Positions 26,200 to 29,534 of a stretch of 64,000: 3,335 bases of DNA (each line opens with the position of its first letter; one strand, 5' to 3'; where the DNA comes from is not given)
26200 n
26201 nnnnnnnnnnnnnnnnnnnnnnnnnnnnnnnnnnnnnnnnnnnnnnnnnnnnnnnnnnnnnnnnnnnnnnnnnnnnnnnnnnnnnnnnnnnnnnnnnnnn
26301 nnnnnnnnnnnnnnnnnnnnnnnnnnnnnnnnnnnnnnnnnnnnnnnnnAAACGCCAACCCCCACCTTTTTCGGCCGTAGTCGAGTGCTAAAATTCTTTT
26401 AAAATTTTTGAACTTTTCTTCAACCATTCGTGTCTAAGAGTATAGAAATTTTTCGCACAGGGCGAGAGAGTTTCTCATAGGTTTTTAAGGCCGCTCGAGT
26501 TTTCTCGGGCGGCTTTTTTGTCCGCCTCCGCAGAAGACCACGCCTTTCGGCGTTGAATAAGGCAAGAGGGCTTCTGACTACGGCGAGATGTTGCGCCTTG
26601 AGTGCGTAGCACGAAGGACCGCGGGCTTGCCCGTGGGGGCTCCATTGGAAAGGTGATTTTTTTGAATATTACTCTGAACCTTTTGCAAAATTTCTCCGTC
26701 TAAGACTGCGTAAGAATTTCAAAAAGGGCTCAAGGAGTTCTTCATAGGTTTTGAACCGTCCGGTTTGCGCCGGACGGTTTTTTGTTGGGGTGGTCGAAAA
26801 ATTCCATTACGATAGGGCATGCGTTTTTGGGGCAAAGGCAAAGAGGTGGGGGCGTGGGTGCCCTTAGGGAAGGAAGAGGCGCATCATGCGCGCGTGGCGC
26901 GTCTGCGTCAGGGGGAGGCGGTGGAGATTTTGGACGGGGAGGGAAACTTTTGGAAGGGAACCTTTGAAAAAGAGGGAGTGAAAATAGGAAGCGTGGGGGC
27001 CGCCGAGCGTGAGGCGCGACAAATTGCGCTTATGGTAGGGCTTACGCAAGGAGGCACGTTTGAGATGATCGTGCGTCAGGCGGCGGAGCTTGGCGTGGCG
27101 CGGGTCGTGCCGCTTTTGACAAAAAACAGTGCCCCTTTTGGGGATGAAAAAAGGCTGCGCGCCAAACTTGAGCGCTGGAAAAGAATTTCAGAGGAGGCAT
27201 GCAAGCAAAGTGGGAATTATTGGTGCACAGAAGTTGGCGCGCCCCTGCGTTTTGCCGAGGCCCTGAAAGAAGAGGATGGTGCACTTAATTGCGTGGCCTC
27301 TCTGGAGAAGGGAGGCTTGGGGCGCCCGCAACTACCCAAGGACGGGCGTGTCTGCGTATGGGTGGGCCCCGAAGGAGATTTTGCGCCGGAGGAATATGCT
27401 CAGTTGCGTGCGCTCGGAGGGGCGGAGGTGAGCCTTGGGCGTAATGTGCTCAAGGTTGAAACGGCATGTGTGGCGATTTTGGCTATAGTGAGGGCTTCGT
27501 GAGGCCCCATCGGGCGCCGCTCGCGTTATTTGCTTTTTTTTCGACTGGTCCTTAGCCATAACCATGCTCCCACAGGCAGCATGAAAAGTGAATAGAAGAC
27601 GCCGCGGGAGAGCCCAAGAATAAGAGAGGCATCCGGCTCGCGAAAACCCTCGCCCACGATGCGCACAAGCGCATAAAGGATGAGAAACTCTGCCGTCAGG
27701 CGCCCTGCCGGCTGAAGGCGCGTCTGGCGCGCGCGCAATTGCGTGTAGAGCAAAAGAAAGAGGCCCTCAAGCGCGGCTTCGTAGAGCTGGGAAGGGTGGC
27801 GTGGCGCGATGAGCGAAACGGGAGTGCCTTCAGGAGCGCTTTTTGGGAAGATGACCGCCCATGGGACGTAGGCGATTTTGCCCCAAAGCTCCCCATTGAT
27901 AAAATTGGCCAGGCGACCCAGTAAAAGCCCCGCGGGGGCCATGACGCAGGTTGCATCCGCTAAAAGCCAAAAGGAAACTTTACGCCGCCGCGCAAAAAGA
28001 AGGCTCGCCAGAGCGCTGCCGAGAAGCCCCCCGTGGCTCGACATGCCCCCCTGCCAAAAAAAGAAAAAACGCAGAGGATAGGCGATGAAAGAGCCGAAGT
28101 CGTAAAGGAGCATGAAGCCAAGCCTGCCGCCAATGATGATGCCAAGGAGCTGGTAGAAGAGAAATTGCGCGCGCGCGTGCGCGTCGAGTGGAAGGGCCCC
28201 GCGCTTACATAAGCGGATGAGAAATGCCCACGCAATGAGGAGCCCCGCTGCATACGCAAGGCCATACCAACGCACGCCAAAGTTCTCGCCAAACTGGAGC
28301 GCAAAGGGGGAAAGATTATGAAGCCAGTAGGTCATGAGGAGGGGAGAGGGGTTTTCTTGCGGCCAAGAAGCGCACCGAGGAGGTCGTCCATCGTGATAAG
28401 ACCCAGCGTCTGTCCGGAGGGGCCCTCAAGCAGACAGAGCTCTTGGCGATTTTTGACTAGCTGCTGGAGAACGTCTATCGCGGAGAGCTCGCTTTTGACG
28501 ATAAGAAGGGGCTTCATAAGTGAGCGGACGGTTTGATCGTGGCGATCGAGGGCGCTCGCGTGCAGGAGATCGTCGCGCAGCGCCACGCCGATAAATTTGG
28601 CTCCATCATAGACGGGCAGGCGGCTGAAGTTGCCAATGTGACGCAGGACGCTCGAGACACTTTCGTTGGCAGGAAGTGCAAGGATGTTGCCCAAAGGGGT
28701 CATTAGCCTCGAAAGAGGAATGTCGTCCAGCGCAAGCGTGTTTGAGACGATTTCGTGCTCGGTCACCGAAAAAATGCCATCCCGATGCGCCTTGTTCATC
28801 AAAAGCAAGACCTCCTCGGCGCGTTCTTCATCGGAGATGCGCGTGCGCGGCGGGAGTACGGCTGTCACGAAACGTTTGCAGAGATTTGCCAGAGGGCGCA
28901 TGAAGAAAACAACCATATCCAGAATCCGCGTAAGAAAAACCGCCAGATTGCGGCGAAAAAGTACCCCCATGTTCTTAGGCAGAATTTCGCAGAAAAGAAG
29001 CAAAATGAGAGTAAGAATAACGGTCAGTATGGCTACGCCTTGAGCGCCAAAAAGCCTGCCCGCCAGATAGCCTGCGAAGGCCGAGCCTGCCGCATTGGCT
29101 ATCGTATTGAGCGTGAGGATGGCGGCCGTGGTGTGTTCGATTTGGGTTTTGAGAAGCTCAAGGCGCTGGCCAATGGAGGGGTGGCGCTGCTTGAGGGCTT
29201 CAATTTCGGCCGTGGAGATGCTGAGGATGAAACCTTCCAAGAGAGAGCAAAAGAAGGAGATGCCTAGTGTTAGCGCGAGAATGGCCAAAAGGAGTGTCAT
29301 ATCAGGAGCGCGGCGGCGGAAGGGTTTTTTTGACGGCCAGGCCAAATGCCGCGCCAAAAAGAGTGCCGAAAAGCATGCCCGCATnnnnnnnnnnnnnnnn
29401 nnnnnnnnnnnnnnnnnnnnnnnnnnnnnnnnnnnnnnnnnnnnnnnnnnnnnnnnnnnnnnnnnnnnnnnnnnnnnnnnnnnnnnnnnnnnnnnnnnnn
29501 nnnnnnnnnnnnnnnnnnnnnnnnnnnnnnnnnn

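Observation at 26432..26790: Tandem pair of paralogous ~90-nt elements, each ending in an intrinsic terminator, between ruvX and rsmE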

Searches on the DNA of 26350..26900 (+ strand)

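Call 7: search_rna_families(source=window, start=26350, end=26900, threshold=evalue, max_evalue=10, show_alignments=3)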
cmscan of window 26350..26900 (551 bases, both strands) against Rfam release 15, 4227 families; matches with E-value up to 10: 11.
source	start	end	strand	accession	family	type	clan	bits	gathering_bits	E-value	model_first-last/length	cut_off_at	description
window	26662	26789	+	RF01771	rnk_leader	Cis-reg; leader;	-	27.9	50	0.012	1-109/109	no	Enterobacteria rnk leader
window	26391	26521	+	RF00515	PyrR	Cis-reg;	-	27.1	54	0.12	1-115/115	no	PyrR binding site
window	26487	26517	+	RF04201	MIR7510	Gene; miRNA;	-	18.6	93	0.73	1-79/79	no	MIR7510 microRNA precursor family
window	26681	26792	+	RF00557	L10_leader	Cis-reg; leader;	-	18.1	44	1.3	1-138/138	no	Ribosomal protein L10 leader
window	26677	26785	+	RF00515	PyrR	Cis-reg;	-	17.6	54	7.4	1-115/115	no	PyrR binding site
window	26442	26519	+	RF02552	RcsR1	Gene; sRNA;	-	16.9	60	0.72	1-96/96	no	RcsR1 sRNA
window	26444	26522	+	RF00378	Qrr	Gene; sRNA;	-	16.4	50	2.7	1-108/108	no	Qrr RNA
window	26638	26747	-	RF02120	FTX_2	Gene; lncRNA;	-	15.4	48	2.2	1-97/97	no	FTX transcript, XIST regulator conserved region 2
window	26486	26516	-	RF04201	MIR7510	Gene; miRNA;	-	14.3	93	9.2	1-79/79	no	MIR7510 microRNA precursor family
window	26450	26521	+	RF02837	anti-hemB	Gene; sRNA;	-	14.1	49.5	1.4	1-81/81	no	Burkholderia RNA 7 (anti-hemB)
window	26383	26409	+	RF00066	U7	Gene; snRNA;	-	13.5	34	3.1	1-62/62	no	U7 small nuclear RNA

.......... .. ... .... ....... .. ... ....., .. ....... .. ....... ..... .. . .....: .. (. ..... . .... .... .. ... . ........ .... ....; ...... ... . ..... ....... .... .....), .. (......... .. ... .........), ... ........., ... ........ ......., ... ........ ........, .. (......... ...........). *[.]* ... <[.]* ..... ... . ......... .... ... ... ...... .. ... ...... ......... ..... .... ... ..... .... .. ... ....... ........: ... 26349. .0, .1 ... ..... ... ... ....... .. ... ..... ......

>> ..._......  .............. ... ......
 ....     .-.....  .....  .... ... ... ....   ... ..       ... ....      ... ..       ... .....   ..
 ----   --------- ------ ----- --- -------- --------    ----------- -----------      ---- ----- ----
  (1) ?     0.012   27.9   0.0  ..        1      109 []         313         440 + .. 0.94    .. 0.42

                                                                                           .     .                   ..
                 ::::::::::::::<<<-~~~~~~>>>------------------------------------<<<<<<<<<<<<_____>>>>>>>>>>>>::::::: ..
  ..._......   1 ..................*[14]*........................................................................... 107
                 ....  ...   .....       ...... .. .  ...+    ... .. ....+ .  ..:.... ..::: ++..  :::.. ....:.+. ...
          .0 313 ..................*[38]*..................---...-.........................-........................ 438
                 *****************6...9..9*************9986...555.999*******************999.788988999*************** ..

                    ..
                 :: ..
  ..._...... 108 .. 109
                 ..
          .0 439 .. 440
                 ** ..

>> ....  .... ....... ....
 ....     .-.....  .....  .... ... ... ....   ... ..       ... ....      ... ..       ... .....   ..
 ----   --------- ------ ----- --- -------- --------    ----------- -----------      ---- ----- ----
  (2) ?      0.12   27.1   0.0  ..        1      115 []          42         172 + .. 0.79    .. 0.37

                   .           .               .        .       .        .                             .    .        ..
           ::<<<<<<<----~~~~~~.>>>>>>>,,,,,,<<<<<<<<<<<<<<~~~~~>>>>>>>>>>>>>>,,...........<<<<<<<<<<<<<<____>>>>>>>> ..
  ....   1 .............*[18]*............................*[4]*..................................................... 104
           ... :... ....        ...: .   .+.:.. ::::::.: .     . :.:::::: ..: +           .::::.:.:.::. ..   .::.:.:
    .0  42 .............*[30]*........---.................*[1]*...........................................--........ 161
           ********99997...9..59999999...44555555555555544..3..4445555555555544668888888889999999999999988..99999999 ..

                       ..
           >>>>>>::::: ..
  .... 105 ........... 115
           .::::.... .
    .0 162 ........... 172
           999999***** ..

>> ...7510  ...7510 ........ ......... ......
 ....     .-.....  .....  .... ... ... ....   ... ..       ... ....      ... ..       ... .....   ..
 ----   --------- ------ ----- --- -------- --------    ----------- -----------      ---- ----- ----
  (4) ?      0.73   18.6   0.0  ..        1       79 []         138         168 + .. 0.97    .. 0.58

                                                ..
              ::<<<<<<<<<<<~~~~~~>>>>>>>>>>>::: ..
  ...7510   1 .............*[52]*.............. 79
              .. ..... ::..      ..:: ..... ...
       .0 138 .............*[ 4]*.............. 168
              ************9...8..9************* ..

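Call 56: build_rna_model(alignment_id=A3, structure=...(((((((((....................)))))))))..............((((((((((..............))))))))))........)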
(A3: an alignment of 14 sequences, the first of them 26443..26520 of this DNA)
Model R1 built from alignment A3 (14 sequences, 97 columns); structure: as given.
model positions 74; base pairs 19; branch points 1; effective number of sequences 3.74; information 0.763 bits per position. Calibrated on 0.2 Mb of random sequence (short: E-values are rough).
structure used (alignment columns):
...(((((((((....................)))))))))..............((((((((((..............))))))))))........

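Call 57: search_with_rna_model(model_id=R1, sources=[window, L003, L004, L005, L006, L007, L008, L009, L011, L012, L013, L015, L016, L017, L018, L022, L028, L001, L002], max_evalue=10, make_alignment=false)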
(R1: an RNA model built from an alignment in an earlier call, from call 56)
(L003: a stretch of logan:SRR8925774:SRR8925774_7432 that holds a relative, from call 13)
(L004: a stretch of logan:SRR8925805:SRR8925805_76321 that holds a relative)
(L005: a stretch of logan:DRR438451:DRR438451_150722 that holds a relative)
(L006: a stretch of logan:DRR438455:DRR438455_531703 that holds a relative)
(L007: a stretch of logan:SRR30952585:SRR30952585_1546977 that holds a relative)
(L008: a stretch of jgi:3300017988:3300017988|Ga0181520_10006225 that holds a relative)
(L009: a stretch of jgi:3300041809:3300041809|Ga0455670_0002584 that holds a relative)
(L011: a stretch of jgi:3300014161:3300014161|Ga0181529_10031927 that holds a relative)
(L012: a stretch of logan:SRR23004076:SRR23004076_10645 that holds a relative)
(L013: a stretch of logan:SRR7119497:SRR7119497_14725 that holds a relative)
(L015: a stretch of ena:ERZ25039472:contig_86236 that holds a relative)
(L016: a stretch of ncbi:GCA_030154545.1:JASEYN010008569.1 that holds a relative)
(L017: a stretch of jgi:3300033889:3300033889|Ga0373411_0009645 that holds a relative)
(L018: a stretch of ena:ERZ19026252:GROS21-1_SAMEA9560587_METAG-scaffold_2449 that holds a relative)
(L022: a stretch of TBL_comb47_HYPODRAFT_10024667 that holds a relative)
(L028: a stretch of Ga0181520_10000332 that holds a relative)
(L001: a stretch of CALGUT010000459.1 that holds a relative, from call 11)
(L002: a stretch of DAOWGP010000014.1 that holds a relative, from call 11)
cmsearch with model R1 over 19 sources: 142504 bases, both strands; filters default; matches with E-value up to 10: 23.
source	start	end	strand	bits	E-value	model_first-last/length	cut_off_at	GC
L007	2345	2414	-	75.9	3.3e-11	1-74/74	no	0.47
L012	2394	2468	-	72.7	1.2e-10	1-74/74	no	0.37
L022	1933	2004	+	72.5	1.3e-10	1-74/74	no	0.49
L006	41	118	-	71.9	1.7e-10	1-74/74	no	0.45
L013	227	303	-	71.2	2.3e-10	1-74/74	no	0.44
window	26442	26519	+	70.3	3.3e-10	1-74/74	no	0.45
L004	72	149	-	70.3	3.3e-10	1-74/74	no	0.45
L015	2385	2461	-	67.5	1e-09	1-74/74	no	0.44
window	26710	26783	+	67.5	1.1e-09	1-74/74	no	0.45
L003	149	222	+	67.5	1.1e-09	1-74/74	no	0.45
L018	2200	2279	-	64.5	3.6e-09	1-74/74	no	0.44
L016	2377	2453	-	64.1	4.4e-09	1-74/74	no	0.45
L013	91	165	-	63.3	6.2e-09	1-74/74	no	0.48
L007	2172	2250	-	62.5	8.5e-09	1-74/74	no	0.42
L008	2385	2461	-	57.5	6.6e-08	1-74/74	no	0.49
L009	2385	2461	-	57.5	6.6e-08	1-74/74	no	0.49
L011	1576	1652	-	57.5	6.6e-08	1-74/74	no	0.49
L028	167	228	+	48.5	2.8e-06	1-74/74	no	0.53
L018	2346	2451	-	48.2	3.2e-06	1-74/74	no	0.47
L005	1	28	-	15.2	3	1-28/74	3'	0.29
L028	200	222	-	14.3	4.3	45-67/74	no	0.91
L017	1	37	-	12.4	9.4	1-34/74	3'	0.38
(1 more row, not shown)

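Call 59: search_with_rna_model(model_id=R1, source=L034, max_evalue=10, filters=off)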
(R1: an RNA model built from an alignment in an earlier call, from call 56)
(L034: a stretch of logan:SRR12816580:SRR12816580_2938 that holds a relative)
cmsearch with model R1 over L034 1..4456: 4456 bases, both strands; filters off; matches with E-value up to 10: 16.
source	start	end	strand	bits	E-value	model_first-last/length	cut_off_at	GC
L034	2433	2473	+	14.4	0.13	1-74/74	no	0.22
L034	325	367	-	10.4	0.68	1-74/74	no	0.37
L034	1986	2040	-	7.7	2.1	1-74/74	no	0.29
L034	491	581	-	7.4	2.4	1-74/74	no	0.35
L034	3937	3980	-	6.8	3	1-74/74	no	0.43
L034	1737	1801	+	6.7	3.2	1-74/74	no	0.31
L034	3075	3132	-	6.5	3.4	1-74/74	no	0.41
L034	651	713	+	6.5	3.5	1-74/74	no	0.37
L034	2132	2166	-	6.3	3.7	1-74/74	no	0.17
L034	3023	3072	-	5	6.5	1-74/74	no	0.3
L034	3838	3896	-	4.9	6.7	1-74/74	no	0.37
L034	3133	3199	+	4.8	7.1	1-74/74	no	0.49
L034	3756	3806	+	4.7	7.4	1-74/74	no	0.39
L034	2026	2097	+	4.5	7.8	1-74/74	no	0.39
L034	3212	3253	-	4.5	7.9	1-74/74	no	0.4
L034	2177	2216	-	4.3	8.8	1-74/74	no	0.32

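Call 82: search_with_rna_model(model_id=R1, source=L036, max_evalue=1)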
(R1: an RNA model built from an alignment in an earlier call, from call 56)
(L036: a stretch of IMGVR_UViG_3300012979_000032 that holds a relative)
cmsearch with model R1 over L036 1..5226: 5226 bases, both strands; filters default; matches with E-value up to 1: 1.
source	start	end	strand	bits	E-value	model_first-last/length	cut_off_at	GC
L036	3840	3867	+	13.7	0.2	1-74/74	no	0.11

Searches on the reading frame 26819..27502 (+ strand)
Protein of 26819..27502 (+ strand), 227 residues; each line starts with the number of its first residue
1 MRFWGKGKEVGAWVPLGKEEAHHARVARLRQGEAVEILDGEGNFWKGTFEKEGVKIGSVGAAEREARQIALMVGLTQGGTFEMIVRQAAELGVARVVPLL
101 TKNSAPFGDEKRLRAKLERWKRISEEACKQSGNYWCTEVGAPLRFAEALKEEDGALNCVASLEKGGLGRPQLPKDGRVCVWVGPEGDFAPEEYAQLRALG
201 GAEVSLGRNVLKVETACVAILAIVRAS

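Call 10: search_protein_families(library=ncbifam, proteins=[window:26819-27502:+])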
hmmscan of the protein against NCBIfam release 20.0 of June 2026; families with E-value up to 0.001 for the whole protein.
window:26819-27502:+ (227 aa): 23 families
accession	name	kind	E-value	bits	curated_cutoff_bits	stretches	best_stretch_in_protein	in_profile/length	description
NF008692.0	PRK11713.1-5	equivalog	6.6e-40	137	196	1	10-226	14-241/246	16S rRNA (uracil(1498)-N(3))-methyltransferase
TIGR00046.1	TIGR00046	subfamily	3.2e-39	134.7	41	1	14-226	16-235/240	RsmE family RNA methyltransferase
NF008709.0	PRK11713.7-4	equivalog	6.7e-36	123.9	292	1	17-224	20-238/246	16S rRNA (uracil(1498)-N(3))-methyltransferase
NF008697.0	PRK11713.4-1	equivalog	1.2e-35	123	234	1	13-225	19-240/250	16S rRNA (uracil(1498)-N(3))-methyltransferase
NF008705.0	PRK11713.6-4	equivalog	7.5e-34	117.1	343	1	14-226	18-236/248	16S rRNA (uracil(1498)-N(3))-methyltransferase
NF008706.0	PRK11713.7-1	equivalog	1.6e-33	116.4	273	1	11-226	12-228/232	16S rRNA (uracil(1498)-N(3))-methyltransferase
NF008711.0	PRK11713.7-6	equivalog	5.2e-28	98.3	304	1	17-224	20-238/244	16S rRNA (uracil(1498)-N(3))-methyltransferase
NF008693.0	PRK11713.2-3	equivalog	3.5e-27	95.2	210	1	9-225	13-239/246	16S rRNA (uracil(1498)-N(3))-methyltransferase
NF008701.0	PRK11713.5-5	equivalog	1.9e-26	92.9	215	1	2-224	3-225/228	16S rRNA (uracil(1498)-N(3))-methyltransferase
NF008707.0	PRK11713.7-2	equivalog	2.5e-25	89.2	327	1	23-224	37-249/255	16S rRNA (uracil(1498)-N(3))-methyltransferase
NF008704.0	PRK11713.6-3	equivalog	2.1e-24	86.1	216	1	9-224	9-220/227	16S rRNA (uracil(1498)-N(3))-methyltransferase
NF008702.0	PRK11713.6-1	equivalog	4.2e-24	85.1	269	1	16-221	18-226/235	16S rRNA (uracil(1498)-N(3))-methyltransferase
NF008696.0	PRK11713.3-5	equivalog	6.7e-24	84.6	234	1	11-226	18-240/248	16S rRNA (uracil(1498)-N(3))-methyltransferase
NF008694.0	PRK11713.3-2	equivalog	4.8e-23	81.7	234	1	12-226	20-239/245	16S rRNA (uracil(1498)-N(3))-methyltransferase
NF008690.0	PRK11713.1-1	equivalog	1.1e-22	80.6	342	1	20-222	24-233/243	16S rRNA (uracil(1498)-N(3))-methyltransferase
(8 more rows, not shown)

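Call 11: find_related_loci(query=window:26819-27502:+, collection=genome_contigs, flank=3000)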
Query window:26819-27502:+ (227 aa) in genome_contigs; peptide patterns used: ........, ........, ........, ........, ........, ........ (x = any residue, [..] = any of these).
62 stretches matched a pattern; 2 encode a relative of the query (tblastn E <= 1e-3); 2 distinct loci.
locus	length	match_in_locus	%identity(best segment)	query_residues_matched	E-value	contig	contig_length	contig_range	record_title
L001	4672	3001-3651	33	14-226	7e-34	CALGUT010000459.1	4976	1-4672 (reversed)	MAG TPA_asm: uncultured Opitutales bacterium isolate ERR2206764_bin.65_CONCOCT_v1.1_MAG genome assembly, contig: ERZ8879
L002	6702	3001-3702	31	2-222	1e-29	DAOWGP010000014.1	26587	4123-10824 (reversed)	MAG TPA_asm: Candidatus Omnitrophota bacterium isolate CSMAG_1994 CSMAG_1994_k141_1122506_length_26587_cov_55.2949, whol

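Call 13: find_encoding_contigs(protein=window:26819-27502:+, flank=3000, max_places=10)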
Protein window:26819-27502:+ (227 aa): 1 contig read that carries it; 1 place shown.
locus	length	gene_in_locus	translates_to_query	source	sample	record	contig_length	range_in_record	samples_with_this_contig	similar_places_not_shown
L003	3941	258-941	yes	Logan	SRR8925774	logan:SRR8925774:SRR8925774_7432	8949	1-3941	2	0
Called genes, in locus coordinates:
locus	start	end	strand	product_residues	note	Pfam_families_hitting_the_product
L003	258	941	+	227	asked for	PF20260:PUA_4, PF04452:Methyltrans_RNA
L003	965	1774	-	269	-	PF01790:LGT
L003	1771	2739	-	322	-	PF01595:CNNM, PF00571:CBS (weak)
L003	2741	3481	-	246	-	PF01569:PAP2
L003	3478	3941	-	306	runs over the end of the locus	PF00140:Sigma70_r1_2 (weak), PF04542:Sigma70_r2, PF04539:Sigma70_r3, PF04545:Sigma70_r4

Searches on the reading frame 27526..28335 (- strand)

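Call 10: search_protein_families(library=ncbifam, proteins=[window:27526-28335:-])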
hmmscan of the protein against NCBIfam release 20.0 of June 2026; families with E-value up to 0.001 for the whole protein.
window:27526-28335:- (269 aa): 7 families
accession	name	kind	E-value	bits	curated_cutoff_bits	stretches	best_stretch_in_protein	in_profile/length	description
TIGR00544.1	lgt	equivalog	7.5e-60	202.7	118.9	1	7-267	9-273/280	prolipoprotein diacylglyceryl transferase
NF000775.0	PRK00052.2-5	equivalog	1.2e-25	90.4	428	1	18-267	19-281/288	prolipoprotein diacylglyceryl transferase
NF000784.0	PRK00052.4-5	subfamily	1.4e-23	83.5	409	1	10-167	3-157/298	prolipoprotein diacylglyceryl transferase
NF000779.0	PRK00052.3-5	equivalog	6.6e-20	72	405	1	5-155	3-150/257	prolipoprotein diacylglyceryl transferase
NF000778.0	PRK00052.3-4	equivalog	1.9e-17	63.8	334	1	19-260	11-241/252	prolipoprotein diacylglyceryl transferase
NF009611.0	PRK13108.1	equivalog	9.8e-08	31.4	636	1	89-257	92-268/476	prolipoprotein diacylglyceryl transferase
NF000780.0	PRK00052.4-1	equivalog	3.3e-05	23.3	547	1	43-157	52-166/327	prolipoprotein diacylglyceryl transferase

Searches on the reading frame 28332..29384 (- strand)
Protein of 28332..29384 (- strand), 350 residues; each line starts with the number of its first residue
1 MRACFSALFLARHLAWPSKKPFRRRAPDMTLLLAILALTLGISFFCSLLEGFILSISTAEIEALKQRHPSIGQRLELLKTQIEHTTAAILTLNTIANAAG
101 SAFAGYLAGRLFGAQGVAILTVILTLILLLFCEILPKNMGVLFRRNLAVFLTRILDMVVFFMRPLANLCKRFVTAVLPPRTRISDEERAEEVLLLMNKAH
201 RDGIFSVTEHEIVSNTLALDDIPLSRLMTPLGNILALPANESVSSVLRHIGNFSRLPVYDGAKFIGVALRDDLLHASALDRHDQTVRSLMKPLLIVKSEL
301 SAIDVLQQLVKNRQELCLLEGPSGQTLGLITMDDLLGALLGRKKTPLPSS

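Call 78: search_protein_families(library=ncbifam, proteins=[window:28332-29384:-], max_evalue=0.00001)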
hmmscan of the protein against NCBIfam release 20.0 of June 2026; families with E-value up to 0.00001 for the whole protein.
window:28332-29384:- (350 aa): 3 families
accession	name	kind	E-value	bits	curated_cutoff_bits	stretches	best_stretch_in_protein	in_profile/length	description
NF008604.1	PRK11573.1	equivalog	1.5e-17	63.6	475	1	31-342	8-328/428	hypothetical protein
TIGR03520.1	GldE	subfamily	5.6e-17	61.9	376.05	1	43-341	8-312/408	gliding motility-associated protein GldE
NF052568.1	PolamExpPaeASal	equivalog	6.1e-16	58.3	500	1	101-342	86-335/424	polyamine export protein PaeA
